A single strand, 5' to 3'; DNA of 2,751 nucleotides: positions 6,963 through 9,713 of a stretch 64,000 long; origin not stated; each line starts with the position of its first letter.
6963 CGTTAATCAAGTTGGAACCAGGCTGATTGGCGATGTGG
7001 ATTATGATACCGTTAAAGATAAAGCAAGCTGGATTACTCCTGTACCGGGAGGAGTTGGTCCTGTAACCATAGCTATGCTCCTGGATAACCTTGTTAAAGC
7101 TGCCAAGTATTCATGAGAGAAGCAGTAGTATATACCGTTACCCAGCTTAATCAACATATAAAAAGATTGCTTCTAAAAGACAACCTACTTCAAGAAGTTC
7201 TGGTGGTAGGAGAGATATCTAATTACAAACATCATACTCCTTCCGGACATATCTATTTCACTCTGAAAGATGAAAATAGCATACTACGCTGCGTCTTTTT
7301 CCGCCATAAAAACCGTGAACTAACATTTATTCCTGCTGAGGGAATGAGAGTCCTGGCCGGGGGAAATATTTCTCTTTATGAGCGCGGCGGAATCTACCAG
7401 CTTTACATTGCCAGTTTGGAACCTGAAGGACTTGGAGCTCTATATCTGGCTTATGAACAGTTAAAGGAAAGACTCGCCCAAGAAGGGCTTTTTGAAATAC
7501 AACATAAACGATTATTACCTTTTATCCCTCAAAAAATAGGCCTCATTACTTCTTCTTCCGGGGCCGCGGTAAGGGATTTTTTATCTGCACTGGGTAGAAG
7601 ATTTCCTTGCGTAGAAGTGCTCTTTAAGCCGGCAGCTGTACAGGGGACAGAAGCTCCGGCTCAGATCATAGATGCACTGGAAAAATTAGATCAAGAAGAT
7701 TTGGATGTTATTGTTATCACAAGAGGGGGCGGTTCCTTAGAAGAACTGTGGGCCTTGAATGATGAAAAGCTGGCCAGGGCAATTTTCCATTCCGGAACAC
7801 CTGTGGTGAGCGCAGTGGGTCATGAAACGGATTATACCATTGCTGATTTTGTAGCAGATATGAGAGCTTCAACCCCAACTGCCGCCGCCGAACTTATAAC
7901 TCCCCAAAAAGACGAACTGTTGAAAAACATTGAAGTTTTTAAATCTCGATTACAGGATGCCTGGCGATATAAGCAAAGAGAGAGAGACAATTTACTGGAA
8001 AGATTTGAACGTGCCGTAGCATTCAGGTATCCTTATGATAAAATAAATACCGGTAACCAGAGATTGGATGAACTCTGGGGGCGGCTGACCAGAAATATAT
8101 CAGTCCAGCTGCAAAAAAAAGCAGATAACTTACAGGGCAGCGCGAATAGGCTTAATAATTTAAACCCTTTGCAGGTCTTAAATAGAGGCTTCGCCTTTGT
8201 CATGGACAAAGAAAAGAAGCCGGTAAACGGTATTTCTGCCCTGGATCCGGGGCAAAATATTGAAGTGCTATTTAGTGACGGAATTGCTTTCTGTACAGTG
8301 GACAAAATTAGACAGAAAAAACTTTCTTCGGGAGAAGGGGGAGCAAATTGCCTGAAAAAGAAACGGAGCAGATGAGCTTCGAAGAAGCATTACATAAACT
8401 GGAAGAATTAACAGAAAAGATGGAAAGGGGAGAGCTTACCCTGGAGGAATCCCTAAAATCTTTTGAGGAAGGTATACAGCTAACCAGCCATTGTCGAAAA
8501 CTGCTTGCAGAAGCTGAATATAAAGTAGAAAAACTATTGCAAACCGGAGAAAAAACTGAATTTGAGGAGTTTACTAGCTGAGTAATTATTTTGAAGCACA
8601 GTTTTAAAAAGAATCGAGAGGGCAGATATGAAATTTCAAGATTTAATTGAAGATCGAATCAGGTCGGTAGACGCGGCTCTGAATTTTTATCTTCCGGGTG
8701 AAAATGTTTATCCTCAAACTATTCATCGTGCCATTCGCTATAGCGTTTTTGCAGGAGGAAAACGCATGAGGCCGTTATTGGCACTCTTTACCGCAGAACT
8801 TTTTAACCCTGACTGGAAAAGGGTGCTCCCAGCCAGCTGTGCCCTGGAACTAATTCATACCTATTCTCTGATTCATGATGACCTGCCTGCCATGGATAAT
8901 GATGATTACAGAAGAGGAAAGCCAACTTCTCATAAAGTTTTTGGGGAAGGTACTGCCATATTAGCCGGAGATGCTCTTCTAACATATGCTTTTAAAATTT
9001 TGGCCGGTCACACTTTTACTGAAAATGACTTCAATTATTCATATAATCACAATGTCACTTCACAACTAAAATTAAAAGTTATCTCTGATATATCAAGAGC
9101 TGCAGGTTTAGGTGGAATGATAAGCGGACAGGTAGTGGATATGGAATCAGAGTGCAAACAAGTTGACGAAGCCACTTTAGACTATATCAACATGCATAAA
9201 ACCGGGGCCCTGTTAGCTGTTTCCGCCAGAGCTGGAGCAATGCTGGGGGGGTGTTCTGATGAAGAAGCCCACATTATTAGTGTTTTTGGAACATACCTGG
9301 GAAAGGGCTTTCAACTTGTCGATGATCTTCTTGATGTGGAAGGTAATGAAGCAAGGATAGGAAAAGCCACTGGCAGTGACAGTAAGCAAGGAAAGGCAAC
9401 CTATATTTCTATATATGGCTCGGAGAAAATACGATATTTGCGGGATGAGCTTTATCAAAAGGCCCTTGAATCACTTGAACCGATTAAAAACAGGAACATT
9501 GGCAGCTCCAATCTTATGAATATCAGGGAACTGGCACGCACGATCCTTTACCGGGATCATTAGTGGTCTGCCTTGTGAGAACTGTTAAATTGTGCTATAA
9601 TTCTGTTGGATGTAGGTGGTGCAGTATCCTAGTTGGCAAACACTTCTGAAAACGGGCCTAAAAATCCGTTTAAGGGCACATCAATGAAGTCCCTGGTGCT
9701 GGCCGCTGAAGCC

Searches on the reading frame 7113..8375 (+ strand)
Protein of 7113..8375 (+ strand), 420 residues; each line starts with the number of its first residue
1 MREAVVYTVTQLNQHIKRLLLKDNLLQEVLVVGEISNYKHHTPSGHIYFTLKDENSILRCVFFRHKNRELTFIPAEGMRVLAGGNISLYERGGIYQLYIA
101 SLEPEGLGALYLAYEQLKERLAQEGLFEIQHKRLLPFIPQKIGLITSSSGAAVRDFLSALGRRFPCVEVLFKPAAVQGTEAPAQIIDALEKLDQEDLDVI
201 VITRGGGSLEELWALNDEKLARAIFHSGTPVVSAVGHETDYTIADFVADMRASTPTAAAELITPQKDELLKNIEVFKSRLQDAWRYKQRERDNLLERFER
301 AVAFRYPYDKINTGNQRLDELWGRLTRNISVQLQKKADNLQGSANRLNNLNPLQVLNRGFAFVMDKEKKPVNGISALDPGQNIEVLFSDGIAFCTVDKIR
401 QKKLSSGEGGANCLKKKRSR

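Call 3: search_protein_families(library=pfam, proteins=[window:7113-8375:+])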
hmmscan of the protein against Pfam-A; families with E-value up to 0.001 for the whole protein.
window:7113-8375:+ (420 aa): 3 families
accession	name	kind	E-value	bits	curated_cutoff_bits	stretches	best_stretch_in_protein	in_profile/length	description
PF02601.20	Exonuc_VII_L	-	4.2e-90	302.9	35.9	2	126-341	1-215/315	Exonuclease VII, large subunit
PF13742.12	tRNA_anti_2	-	3.5e-29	101.3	27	1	7-102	1-94/95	OB-fold nucleic acid binding domain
PF01336.31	tRNA_anti-codon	-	1.2e-10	41.6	27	1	29-104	1-74/75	OB-fold nucleic acid binding domain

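Call 4: search_protein_families(library=ncbifam, proteins=[window:7113-8375:+])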
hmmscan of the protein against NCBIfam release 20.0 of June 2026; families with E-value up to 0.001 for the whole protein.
window:7113-8375:+ (420 aa): 1 family
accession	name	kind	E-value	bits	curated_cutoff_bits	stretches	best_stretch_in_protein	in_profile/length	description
TIGR00237.1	xseA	equivalog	8.9e-139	463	180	1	8-396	1-388/389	exodeoxyribonuclease VII large subunit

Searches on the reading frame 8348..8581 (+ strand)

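Call 3: search_protein_families(library=pfam, proteins=[window:8348-8581:+])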
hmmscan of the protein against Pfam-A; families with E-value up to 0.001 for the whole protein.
window:8348-8581:+ (77 aa): 1 family
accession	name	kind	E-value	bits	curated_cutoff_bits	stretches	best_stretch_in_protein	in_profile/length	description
PF02609.21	Exonuc_VII_S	-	6.6e-19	68.1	24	1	11-62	1-52/52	Exonuclease VII small subunit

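Call 4: search_protein_families(library=ncbifam, proteins=[window:8348-8581:+])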
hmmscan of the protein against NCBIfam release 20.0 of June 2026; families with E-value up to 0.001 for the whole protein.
window:8348-8581:+ (77 aa): 14 families
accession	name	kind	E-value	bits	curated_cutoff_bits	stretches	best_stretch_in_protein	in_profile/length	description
NF002140.0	PRK00977.1-4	equivalog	3.7e-23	81.1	71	1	5-76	6-77/81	exodeoxyribonuclease VII small subunit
TIGR01280.1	xseB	equivalog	7.8e-22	77.1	35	1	10-65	1-56/57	exodeoxyribonuclease VII small subunit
NF002137.0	PRK00977.1-1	equivalog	7.2e-19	67.5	94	1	1-76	1-76/80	exodeoxyribonuclease VII small subunit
NF010669.0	PRK14066.1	equivalog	5.3e-18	65.1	113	1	10-66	5-61/76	exodeoxyribonuclease VII small subunit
NF002139.0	PRK00977.1-3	equivalog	8.1e-18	64.3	68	1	4-70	8-74/84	exodeoxyribonuclease VII small subunit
NF010672.0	PRK14069.1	equivalog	3.3e-16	59.4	123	1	7-67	6-66/95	exodeoxyribonuclease VII small subunit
NF002141.0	PRK00977.1-5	equivalog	7.9e-15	54.5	92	1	7-65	19-76/93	exodeoxyribonuclease VII small subunit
NF002138.0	PRK00977.1-2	equivalog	1.5e-13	50.3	77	1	6-73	3-71/77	exodeoxyribonuclease VII small subunit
NF010666.0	PRK14063.1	equivalog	6e-13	48.7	111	1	4-76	2-72/78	exodeoxyribonuclease VII small subunit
NF010670.0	PRK14067.1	equivalog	3.3e-12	45.9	107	1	5-74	4-72/81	exodeoxyribonuclease VII small subunit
NF010671.0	PRK14068.1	equivalog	7.3e-11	42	95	1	6-68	3-65/76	exodeoxyribonuclease VII small subunit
NF010667.0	PRK14064.1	equivalog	6.3e-10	39.3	134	1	6-73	3-71/75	exodeoxyribonuclease VII small subunit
NF010673.0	PRK14070.1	equivalog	1.1e-09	38.1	119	1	9-65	1-57/75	exodeoxyribonuclease VII small subunit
NF010668.0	PRK14065.1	equivalog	3.8e-05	24.1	149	1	4-69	20-84/86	exodeoxyribonuclease VII small subunit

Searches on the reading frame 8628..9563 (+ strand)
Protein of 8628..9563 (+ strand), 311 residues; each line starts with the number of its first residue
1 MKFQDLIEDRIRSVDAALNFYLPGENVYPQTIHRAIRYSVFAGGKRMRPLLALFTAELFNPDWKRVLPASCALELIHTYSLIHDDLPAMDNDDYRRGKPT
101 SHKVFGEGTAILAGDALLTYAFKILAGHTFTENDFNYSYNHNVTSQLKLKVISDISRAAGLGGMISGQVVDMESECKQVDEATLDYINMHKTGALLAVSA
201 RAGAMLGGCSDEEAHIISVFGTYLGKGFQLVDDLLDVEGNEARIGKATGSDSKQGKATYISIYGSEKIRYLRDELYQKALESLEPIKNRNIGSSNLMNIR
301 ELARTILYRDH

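Call 3: search_protein_families(library=pfam, proteins=[window:8628-9563:+])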
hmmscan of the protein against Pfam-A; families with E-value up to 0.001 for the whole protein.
window:8628-9563:+ (311 aa): 1 family
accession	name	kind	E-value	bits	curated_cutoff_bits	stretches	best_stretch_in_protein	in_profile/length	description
PF00348.22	polyprenyl_synt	-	1.1e-54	185.8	27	1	30-267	2-221/251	Polyprenyl synthetase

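Call 4: search_protein_families(library=ncbifam, proteins=[window:8628-9563:+])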
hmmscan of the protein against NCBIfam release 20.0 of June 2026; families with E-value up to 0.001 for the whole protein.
window:8628-9563:+ (311 aa): 16 families
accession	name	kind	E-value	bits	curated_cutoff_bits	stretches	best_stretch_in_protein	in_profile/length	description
NF045485.1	FPPsyn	subfamily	7.4e-96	320.7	275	1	10-311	4-288/288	farnesyl diphosphate synthase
NF045685.1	GGPPSynCrtE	equivalog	6.9e-84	281.3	460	1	4-291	4-279/293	geranylgeranyl diphosphate synthase CrtE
NF007877.0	PRK10581.1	equivalog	2.7e-67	227.1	321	1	1-310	1-298/299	(2E,6E)-farnesyl diphosphate synthase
NF041169.1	f2_encap_cargo4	exception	2.7e-55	188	450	1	42-267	48-255/334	family 2 encapsulin nanocompartment cargo protein polyprenyl transferase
NF040698.1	IdsA_Meth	equivalog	4.9e-54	183.7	468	1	11-268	11-253/328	short chain isoprenyl diphosphate synthase IdsA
NF041003.1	GGPP_syn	equivalog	3.1e-49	167.8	500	1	3-278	2-260/326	geranylgeranyl diphosphate synthase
NF040789.2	gerfarn_diphsyn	equivalog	1.1e-34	120.2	560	1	4-265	8-267/345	geranylfarnesyl diphosphate synthase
NF008140.0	PRK10888.1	equivalog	1.8e-33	116.2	412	1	30-264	30-243/323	octaprenyl diphosphate synthase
TIGR02748.1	GerC3_HepT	equivalog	1e-32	113.5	456.55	1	31-272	30-249/319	heptaprenyl diphosphate synthase component II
NF045628.1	HxpDPsynlarge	equivalog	6.9e-32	110.7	500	1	9-278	3-248/311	hexaprenyl-diphosphate synthase large subunit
NF045549.1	GGPPsyn_IdsB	equivalog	7.3e-30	104.2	475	1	43-259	64-263/346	geranylgeranyl diphosphate synthase IdsB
TIGR02749.1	prenyl_cyano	equivalog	2.6e-29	102.3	383.2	1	40-273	40-255/322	solanesyl diphosphate synthase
NF040627.1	GFPS_Meth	equivalog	1.1e-28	100.6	600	1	31-243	27-220/285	geranylfarnesyl diphosphate synthase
NF042417.1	NPPPS_Mycobact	equivalog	3.9e-28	98.4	600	1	33-263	45-254/335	nonaprenyl/(2E,6E)-farnesyl/geranylgeranyl diphosphat synthase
NF042416.1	GFPPS_Mycobact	equivalog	4.4e-20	71.9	600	1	36-260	34-262/350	bifunctional (2E,6E)-farnesyl/geranyl diphosphate synthase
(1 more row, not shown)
